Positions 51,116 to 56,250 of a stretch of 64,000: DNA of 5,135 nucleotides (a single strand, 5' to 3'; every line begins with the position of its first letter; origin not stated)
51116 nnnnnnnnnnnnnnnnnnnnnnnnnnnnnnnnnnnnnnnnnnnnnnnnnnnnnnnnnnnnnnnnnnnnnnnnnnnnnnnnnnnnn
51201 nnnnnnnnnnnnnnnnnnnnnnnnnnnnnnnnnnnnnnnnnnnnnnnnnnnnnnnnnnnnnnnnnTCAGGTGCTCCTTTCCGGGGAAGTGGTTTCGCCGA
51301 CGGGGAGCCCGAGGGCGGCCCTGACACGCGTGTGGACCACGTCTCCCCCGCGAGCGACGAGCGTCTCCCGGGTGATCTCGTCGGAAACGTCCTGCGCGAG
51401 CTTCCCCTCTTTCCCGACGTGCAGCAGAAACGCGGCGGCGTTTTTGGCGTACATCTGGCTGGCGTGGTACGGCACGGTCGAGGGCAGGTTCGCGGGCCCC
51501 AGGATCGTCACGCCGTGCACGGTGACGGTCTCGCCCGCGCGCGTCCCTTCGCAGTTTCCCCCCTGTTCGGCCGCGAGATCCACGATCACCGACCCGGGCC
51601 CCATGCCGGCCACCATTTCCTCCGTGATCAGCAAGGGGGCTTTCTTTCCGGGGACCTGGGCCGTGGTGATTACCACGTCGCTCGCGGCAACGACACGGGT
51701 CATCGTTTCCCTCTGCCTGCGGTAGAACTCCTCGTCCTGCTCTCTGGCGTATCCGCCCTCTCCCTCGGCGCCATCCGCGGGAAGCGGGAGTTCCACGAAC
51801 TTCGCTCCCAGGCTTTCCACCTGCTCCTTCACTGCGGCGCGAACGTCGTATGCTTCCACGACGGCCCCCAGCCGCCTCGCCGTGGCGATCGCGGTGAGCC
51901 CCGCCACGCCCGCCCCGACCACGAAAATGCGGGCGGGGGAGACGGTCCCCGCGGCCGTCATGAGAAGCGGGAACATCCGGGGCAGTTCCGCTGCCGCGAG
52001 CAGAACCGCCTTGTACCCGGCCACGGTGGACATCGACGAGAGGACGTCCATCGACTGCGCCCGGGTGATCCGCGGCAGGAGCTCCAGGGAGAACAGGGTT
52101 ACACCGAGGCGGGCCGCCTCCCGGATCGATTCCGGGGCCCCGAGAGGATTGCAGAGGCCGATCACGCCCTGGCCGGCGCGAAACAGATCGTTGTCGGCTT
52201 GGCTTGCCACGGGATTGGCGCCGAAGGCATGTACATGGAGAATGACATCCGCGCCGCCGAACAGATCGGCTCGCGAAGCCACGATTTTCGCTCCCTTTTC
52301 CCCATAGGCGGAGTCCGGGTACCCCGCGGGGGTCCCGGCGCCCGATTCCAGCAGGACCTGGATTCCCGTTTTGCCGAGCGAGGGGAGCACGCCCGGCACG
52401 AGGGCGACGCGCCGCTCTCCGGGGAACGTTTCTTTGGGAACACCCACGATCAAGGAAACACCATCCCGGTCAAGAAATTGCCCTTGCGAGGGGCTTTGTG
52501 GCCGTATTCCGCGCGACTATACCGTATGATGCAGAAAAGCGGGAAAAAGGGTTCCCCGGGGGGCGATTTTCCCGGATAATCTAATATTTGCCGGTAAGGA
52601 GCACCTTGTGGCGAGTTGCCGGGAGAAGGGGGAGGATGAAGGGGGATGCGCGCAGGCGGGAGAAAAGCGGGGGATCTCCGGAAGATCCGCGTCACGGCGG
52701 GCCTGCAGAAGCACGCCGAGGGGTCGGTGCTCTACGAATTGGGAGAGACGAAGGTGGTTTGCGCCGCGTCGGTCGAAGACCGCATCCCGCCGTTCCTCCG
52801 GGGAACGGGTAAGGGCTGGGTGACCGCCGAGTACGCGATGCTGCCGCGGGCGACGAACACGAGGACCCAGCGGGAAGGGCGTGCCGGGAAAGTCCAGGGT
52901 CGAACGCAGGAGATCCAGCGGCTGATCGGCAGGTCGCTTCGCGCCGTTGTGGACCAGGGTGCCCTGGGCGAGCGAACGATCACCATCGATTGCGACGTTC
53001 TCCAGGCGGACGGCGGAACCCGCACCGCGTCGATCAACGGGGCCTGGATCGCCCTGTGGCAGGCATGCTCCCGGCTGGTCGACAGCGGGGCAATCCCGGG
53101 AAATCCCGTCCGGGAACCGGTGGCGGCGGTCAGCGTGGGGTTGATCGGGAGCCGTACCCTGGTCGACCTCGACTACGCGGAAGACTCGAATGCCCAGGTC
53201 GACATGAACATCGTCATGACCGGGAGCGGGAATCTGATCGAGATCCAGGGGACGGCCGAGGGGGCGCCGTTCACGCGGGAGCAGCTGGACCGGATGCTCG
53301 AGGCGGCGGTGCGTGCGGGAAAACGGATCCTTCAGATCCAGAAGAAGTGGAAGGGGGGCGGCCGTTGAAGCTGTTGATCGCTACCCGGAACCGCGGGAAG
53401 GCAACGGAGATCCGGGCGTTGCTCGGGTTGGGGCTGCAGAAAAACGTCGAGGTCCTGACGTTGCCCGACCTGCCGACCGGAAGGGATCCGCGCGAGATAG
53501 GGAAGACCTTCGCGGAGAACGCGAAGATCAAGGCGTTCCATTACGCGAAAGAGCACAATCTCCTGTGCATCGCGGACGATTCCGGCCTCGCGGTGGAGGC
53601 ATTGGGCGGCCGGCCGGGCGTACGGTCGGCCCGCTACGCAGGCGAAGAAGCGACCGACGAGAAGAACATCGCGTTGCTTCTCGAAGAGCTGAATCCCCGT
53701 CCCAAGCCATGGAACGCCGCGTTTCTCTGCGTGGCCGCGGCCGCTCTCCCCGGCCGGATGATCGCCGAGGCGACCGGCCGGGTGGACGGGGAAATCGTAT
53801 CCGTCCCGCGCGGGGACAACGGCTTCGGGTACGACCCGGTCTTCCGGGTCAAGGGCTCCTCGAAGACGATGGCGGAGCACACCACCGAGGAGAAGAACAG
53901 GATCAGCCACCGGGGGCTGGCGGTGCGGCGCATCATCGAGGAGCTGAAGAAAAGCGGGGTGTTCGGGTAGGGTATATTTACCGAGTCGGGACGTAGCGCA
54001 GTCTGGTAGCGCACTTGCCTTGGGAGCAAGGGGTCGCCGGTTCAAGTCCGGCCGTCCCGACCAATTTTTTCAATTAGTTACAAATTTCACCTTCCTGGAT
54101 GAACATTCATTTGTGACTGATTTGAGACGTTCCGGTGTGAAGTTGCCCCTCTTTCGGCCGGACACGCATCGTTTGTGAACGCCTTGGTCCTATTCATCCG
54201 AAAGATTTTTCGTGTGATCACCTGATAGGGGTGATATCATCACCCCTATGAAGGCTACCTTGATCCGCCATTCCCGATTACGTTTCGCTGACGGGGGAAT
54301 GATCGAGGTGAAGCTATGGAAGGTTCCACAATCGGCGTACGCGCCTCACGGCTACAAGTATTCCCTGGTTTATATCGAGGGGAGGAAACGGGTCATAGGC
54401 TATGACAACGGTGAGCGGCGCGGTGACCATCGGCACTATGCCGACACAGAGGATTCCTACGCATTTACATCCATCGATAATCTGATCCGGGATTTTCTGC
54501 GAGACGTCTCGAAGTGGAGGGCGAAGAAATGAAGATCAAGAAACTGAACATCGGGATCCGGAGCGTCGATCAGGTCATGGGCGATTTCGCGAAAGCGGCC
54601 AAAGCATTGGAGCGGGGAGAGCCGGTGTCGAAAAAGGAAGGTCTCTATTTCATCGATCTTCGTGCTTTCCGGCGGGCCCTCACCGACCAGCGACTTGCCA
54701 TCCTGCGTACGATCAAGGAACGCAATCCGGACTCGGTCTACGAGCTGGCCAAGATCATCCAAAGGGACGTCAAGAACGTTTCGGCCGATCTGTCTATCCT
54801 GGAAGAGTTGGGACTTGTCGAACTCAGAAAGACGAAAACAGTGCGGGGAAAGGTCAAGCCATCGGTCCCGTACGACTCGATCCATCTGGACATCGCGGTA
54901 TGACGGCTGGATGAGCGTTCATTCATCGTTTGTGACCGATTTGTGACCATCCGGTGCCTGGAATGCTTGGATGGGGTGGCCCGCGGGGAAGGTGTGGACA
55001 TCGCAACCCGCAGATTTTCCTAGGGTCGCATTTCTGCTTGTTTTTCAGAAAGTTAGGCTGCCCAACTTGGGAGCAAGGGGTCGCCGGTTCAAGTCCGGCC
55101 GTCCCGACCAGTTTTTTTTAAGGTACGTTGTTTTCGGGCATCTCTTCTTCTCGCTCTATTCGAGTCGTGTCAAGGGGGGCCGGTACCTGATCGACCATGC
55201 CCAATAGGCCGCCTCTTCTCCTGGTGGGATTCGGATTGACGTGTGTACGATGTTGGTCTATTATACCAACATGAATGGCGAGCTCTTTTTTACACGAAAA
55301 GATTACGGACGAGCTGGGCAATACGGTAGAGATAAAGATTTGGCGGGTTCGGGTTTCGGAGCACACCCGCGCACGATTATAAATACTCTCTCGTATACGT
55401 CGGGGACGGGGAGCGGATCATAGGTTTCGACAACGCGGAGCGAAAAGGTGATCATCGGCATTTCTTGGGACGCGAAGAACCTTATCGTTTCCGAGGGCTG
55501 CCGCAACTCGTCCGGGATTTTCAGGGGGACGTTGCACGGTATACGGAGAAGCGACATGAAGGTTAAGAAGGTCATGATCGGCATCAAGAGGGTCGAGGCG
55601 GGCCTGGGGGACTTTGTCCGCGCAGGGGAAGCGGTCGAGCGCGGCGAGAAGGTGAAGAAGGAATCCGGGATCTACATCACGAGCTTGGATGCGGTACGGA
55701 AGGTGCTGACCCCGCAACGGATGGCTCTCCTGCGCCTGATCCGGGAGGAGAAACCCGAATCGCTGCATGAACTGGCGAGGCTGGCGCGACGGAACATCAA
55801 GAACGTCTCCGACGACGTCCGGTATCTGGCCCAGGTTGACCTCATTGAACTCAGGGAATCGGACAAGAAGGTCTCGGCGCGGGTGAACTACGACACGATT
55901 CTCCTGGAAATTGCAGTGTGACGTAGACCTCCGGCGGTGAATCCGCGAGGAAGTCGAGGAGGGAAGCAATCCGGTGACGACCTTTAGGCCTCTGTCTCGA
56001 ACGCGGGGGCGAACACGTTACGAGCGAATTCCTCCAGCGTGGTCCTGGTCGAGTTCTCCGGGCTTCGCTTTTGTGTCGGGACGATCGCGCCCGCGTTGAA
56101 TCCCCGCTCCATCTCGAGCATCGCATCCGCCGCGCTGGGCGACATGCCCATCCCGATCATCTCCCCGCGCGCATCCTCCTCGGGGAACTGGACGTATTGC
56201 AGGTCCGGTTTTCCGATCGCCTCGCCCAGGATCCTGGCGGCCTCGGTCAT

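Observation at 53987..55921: tRNA-Pro with a 45-nt 3'-end direct repeat bracketing one of two tandem DUF6516/HTH toxin-antitoxin-like modules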

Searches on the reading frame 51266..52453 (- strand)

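Call 75: search_protein_families(library=pfam, proteins=[window:51266-52453:-], max_evalue=0.00001)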
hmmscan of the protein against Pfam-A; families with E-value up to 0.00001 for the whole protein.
window:51266-52453:- (395 aa): 2 families
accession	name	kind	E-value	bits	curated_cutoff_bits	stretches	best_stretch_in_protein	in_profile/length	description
PF01262.27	AlaDh_PNT_C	-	2.4e-67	226.9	23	1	149-374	1-213/214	Alanine dehydrogenase/PNT, C-terminal domain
PF05222.21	AlaDh_PNT_N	-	5.9e-34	117.7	30.4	1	4-145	1-136/136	Alanine dehydrogenase/PNT, N-terminal domain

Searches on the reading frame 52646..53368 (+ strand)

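Call 5: search_protein_families(library=pfam, proteins=[window:52646-53368:+], max_evalue=0.1)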
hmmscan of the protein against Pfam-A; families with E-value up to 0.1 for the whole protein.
window:52646-53368:+ (240 aa): 2 families
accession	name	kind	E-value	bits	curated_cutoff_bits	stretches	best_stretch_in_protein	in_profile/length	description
PF01138.27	RNase_PH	-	3.3e-28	99.1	25.5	1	11-139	2-126/130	3' exoribonuclease family, domain 1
PF03725.20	RNase_PH_C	-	7.2e-17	61.5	20.8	1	158-223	2-66/67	3' exoribonuclease family, domain 2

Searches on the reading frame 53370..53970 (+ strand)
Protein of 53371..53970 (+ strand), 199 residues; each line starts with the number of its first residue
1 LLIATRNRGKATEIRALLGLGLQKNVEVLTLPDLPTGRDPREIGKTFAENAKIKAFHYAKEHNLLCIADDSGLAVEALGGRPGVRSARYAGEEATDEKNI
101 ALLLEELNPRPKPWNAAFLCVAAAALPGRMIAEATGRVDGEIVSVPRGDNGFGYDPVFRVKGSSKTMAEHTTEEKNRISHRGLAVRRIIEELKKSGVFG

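Call 5: search_protein_families(library=pfam, proteins=[window:53370-53970:+], max_evalue=0.1)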
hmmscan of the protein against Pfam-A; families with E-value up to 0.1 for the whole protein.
window:53370-53970:+ (200 aa): 0 families

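Call 15: find_related_loci(query=window:53371-53967:+, collection=genome_contigs, flank=10000)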
Query window:53371-53967:+ (199 aa) in genome_contigs; peptide patterns used: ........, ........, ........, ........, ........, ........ (x = any residue, [..] = any of these).
600 stretches matched a pattern (row limit reached: there are more); 569 encode a relative of the query (tblastn E <= 1e-3); the best 80 are kept; 80 distinct loci.
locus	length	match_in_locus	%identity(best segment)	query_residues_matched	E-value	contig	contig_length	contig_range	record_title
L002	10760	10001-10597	91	1-199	1e-110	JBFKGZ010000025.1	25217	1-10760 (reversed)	MAG: Candidatus Deferrimicrobiaceae bacterium isolate Mix_sand21.2022.07.D.23 k141_262091_length_25217_cov_10.8281, whol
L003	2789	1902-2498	75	1-199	1e-99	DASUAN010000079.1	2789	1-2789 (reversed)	MAG TPA_asm: Candidatus Deferrimicrobiaceae bacterium isolate SMAG_U2496 k141_556136, whole genome shotgun sequence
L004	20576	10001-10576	48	1-194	7e-52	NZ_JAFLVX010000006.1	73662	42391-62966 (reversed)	Candidatus Vagococcus giribetii strain DIV0080 scaffold5.6, whole genome shotgun sequence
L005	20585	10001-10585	50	1-199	8e-50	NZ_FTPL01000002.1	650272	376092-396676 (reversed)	Edaphobacillus lindanitolerans strain MNA4, whole genome shotgun sequence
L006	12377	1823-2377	50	2-188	1e-49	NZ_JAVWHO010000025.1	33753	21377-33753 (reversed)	MAG: Vagococcus sp. isolate CGS1Y2-bin35 NODE_879_length_33753_cov_18.968811, whole genome shotgun sequence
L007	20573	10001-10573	49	1-194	9e-50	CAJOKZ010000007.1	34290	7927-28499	uncultured Succiniclasticum sp. isolate Reindeer_1_mag_91 genome assembly, contig: scaffold_639, whole genome shotgun se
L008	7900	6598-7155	48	1-188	9e-50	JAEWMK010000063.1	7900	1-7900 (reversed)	MAG: Bacillota bacterium isolate OH_PDB_133 k127_699943, whole genome shotgun sequence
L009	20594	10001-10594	47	1-196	2e-49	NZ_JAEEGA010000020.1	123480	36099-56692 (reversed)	Vagococcus allomyrinae strain BWB3-3 contig20, whole genome shotgun sequence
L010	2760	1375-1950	48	1-195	1e-48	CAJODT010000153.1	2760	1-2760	uncultured Succiniclasticum sp. isolate Red_deer_1_mag_73 genome assembly, contig: scaffold_83066, whole genome shotgun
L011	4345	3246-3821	48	1-195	2e-48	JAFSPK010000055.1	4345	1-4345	MAG: Acidaminococcaceae bacterium isolate RGIG3353 Goat_Reticulum-6__c181333, whole genome shotgun sequence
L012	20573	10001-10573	44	1-193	7e-48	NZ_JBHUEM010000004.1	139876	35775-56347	Bacillus salitolerans strain CGMCC 1.12810 velvet_auto_105_4, whole genome shotgun sequence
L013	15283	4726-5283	46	1-188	8e-47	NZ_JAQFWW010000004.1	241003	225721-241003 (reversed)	Bacillus changyiensis strain CLL-3-40 NODE_4_length_241003_cov_83.050307, whole genome shotgun sequence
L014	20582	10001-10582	48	1-197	2e-46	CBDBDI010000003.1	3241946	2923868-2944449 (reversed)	MAG: Dehalococcoidia bacterium isolate 8667ca63-c4f2-445c-998c-9896a5069bfa genome assembly, contig: contig_3, whole gen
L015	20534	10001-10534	51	1-181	2e-46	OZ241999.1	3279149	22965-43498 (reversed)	MAG: Dehalococcoidia bacterium isolate a94145c4-23f5-4c8d-977e-23e11a5cf2dd genome assembly, chromosome: 1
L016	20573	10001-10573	48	1-193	9e-46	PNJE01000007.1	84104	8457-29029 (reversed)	MAG: Candidatus Aminicenantes bacterium isolate ARK-02 NODE_9_length_84104_cov_7.8453, whole genome shotgun sequence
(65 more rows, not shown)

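Call 75: search_protein_families(library=pfam, proteins=[window:53371-53970:+], max_evalue=0.00001)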
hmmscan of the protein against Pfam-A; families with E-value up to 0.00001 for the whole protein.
window:53371-53970:+ (199 aa): 1 family
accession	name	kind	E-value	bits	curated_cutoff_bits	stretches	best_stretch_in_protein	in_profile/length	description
PF01725.21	Ham1p_like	-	7.5e-60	202.4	22.5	1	1-190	1-185/186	Ham1 family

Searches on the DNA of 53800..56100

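Call 78: search_rna_families(source=window, start=53800, end=56100, threshold=evalue, max_evalue=1)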
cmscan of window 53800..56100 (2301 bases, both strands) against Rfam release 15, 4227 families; matches with E-value up to 1: 1.
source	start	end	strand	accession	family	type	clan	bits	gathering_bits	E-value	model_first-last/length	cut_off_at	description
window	53987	54060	+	RF00005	tRNA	Gene; tRNA;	CL00001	69.9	29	1.2e-14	1-71/71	no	tRNA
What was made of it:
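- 53987..54063 (+): Intact tRNA-Pro(UGG). Its 3' 45 nt (54019-54063) form the attL copy of the repeat. Rfam tRNA 69.9 bits (call 78).
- Checked: Rfam scores it 69.9 bits against the tRNA model (call 78).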
